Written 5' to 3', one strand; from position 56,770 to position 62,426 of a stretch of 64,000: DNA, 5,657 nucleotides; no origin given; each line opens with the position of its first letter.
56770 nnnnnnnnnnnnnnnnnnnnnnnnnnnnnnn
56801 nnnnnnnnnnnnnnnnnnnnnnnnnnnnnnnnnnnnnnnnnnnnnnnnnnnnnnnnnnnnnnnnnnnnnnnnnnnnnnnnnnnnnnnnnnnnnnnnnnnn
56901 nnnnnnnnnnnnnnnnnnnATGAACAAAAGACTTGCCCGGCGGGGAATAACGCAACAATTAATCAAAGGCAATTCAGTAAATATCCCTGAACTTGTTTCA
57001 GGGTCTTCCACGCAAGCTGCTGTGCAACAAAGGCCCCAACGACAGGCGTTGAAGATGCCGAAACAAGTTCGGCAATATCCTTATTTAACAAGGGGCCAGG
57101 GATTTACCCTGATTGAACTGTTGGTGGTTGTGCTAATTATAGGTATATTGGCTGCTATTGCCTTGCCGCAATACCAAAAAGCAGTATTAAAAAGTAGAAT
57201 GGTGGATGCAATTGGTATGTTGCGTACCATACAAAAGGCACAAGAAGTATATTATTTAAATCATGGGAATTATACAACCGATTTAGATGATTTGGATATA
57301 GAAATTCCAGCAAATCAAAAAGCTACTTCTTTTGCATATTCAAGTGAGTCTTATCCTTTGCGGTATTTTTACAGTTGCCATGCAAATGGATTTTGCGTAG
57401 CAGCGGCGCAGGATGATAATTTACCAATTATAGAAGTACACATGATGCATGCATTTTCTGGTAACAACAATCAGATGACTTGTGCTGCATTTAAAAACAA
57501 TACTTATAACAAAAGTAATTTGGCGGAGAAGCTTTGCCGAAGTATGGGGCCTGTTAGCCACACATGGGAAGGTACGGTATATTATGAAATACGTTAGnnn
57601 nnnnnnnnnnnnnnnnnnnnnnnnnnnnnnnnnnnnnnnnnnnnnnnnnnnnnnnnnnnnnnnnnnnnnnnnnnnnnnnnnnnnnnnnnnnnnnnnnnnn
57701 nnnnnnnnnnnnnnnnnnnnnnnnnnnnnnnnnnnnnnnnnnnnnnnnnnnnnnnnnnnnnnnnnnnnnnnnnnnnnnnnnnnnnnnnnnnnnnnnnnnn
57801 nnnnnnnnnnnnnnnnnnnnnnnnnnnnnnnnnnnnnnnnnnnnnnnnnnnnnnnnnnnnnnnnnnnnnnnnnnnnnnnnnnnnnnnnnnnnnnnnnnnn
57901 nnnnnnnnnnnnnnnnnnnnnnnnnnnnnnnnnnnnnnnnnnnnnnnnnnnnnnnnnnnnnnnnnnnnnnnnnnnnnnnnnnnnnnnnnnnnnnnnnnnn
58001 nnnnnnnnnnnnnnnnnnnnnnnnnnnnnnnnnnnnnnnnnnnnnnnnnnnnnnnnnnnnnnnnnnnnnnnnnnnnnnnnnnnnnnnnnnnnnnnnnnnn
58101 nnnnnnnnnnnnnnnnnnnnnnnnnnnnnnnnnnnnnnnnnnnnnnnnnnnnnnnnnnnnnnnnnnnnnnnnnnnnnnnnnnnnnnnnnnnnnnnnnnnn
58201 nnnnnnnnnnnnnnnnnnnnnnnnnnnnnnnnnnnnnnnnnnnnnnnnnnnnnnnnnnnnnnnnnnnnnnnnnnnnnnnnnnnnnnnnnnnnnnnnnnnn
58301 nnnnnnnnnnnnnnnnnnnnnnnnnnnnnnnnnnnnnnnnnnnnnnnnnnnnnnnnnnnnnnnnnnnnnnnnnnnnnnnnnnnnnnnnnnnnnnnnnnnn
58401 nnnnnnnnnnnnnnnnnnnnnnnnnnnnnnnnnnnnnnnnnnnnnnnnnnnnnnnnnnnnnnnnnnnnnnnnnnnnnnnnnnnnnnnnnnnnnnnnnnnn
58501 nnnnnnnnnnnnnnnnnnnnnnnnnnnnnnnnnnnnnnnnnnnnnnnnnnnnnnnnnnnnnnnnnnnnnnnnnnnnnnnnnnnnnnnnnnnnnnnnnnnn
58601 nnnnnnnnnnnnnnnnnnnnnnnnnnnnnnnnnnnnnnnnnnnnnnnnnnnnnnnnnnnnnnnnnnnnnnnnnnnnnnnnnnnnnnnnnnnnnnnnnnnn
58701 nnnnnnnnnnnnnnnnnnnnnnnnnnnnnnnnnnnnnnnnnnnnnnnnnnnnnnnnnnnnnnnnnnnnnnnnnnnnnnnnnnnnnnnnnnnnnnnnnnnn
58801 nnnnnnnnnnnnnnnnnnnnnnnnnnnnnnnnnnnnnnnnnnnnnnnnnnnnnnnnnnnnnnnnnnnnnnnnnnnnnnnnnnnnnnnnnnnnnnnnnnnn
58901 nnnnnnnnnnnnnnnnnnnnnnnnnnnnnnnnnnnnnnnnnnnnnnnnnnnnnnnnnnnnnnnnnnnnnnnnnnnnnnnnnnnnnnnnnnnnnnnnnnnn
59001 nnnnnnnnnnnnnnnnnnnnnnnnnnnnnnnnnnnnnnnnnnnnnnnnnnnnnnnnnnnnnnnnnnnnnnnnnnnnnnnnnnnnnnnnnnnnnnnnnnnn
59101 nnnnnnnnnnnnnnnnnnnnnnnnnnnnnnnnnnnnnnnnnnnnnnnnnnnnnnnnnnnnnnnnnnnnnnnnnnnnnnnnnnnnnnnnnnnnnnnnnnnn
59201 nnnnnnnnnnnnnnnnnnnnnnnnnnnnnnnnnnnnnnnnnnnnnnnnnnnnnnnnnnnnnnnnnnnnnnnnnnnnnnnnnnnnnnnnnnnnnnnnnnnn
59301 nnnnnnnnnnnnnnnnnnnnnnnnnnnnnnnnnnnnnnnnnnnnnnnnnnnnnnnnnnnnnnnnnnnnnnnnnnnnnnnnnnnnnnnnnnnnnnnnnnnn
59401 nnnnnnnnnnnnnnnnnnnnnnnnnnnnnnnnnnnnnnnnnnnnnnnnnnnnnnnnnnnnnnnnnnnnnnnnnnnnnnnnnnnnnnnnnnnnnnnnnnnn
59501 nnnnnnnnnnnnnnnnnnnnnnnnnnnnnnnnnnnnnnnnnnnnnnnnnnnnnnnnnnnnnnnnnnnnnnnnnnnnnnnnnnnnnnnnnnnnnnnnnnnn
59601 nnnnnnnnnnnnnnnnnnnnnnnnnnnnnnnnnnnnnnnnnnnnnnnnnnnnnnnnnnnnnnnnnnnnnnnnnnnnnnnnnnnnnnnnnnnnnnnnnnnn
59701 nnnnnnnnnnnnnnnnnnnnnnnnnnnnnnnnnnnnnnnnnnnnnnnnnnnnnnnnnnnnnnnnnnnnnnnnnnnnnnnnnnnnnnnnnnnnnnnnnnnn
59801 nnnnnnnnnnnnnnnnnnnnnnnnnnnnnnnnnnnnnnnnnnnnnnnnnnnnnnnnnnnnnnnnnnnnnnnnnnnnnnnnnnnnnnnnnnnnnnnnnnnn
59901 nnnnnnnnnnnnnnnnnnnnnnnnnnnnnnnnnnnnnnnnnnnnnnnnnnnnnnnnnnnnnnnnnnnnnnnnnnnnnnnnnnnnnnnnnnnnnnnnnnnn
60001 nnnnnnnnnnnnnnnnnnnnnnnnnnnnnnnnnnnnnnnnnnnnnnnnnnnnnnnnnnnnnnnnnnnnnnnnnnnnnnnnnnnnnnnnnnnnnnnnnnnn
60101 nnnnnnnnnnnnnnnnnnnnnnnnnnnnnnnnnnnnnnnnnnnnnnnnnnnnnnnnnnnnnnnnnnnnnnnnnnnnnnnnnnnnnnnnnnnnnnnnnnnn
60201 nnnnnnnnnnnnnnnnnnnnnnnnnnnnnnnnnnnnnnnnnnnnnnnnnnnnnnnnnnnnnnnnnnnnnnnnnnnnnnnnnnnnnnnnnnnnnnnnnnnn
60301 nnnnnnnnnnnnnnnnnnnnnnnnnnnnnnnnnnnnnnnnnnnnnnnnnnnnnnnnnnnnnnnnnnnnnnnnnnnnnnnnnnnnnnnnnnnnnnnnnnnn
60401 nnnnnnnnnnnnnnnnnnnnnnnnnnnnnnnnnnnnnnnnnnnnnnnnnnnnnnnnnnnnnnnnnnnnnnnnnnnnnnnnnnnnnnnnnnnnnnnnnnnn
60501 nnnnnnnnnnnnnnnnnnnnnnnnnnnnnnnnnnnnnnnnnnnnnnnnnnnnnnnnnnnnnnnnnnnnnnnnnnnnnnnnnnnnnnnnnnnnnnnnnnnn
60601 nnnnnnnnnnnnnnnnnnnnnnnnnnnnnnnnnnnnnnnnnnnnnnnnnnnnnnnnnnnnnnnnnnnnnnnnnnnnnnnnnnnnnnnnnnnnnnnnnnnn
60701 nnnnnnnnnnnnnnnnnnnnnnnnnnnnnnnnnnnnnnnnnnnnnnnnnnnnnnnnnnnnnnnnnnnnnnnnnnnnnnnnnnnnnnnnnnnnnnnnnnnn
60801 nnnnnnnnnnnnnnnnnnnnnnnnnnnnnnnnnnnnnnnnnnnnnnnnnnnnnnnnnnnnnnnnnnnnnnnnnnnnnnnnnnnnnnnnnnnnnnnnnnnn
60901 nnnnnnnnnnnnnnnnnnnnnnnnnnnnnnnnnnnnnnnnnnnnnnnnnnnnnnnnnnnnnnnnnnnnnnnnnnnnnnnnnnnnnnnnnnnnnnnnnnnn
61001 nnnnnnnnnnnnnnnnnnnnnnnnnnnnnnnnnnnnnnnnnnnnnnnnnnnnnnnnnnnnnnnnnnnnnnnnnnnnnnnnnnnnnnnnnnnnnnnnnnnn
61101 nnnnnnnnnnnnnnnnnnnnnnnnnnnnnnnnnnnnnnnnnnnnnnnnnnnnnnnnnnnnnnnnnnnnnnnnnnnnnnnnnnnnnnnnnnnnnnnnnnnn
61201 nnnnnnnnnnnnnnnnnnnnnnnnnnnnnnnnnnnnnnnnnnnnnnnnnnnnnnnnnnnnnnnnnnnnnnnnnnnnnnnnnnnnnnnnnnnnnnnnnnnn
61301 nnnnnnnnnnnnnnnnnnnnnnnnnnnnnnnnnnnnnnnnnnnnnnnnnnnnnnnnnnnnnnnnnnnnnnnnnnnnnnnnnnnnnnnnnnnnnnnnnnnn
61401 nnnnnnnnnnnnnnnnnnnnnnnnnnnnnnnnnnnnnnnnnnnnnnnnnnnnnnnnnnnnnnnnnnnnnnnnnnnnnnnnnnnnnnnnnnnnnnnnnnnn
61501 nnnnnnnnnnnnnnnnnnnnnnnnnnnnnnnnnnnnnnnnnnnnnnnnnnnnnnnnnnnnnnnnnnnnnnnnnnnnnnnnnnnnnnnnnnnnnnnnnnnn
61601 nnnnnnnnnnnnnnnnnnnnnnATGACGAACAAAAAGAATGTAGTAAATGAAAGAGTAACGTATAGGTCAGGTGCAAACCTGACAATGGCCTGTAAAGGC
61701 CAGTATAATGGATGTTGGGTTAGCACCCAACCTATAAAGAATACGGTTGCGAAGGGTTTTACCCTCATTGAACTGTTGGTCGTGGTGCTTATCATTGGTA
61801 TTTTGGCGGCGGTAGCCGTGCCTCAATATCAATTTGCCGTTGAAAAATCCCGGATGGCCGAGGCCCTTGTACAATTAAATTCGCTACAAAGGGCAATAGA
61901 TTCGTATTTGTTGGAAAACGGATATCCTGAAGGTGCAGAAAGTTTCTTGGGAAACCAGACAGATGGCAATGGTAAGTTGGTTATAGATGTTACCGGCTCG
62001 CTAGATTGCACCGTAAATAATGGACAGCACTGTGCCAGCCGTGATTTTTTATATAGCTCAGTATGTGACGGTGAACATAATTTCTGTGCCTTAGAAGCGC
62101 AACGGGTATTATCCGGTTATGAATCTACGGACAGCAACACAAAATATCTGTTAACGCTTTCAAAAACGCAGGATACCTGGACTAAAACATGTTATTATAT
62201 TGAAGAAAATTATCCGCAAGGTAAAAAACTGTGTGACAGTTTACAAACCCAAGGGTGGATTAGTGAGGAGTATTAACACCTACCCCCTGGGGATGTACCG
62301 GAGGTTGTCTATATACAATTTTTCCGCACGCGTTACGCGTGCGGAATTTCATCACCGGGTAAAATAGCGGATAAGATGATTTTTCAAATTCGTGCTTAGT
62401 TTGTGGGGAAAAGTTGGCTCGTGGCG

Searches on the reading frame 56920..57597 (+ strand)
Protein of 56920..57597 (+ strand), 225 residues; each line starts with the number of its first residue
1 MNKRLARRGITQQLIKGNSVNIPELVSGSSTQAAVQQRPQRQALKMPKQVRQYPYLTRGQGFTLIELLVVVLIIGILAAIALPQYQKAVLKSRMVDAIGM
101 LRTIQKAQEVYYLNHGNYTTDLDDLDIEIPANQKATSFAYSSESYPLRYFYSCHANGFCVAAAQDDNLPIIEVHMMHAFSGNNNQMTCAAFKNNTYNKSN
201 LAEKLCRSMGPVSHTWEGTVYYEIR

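Call 54: search_protein_families(library=pfam, proteins=[window:56920-57597:+], max_evalue=0.01)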
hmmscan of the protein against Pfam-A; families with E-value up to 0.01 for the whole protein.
window:56920-57597:+ (225 aa): 3 families
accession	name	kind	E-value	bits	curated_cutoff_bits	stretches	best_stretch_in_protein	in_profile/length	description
PF16732.10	ComP_DUS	-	9.5e-08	33.2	27.3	1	83-140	1-58/87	Type IV minor pilin ComP, DNA uptake sequence receptor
PF07963.17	N_methyl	-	1.4e-07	31.3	21.2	1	60-82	5-27/27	Prokaryotic N-terminal methylation motif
PF16734.10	Pilin_GH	-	3.2e-05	24.8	28.9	1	99-141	6-46/114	Type IV pilin-like G and H, putative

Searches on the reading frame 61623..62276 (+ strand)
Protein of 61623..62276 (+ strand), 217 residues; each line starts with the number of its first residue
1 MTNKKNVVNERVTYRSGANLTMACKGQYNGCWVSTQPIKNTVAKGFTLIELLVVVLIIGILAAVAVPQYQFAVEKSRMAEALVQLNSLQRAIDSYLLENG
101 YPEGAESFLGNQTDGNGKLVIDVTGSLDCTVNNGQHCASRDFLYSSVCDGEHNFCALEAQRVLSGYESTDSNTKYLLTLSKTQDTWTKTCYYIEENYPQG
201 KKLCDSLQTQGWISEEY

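Call 54: search_protein_families(library=pfam, proteins=[window:61623-62276:+], max_evalue=0.01)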
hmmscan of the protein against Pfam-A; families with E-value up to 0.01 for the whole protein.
window:61623-62276:+ (217 aa): 3 families
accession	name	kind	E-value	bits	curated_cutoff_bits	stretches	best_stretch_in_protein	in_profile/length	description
PF07963.17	N_methyl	-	1.7e-07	30.9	21.2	1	43-65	4-26/27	Prokaryotic N-terminal methylation motif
PF16732.10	ComP_DUS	-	0.0012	20.1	27.3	1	67-123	1-60/87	Type IV minor pilin ComP, DNA uptake sequence receptor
PF00114.24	Pilin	-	0.0063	17.9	22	0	75-135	2-69/108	Pilin (bacterial filament)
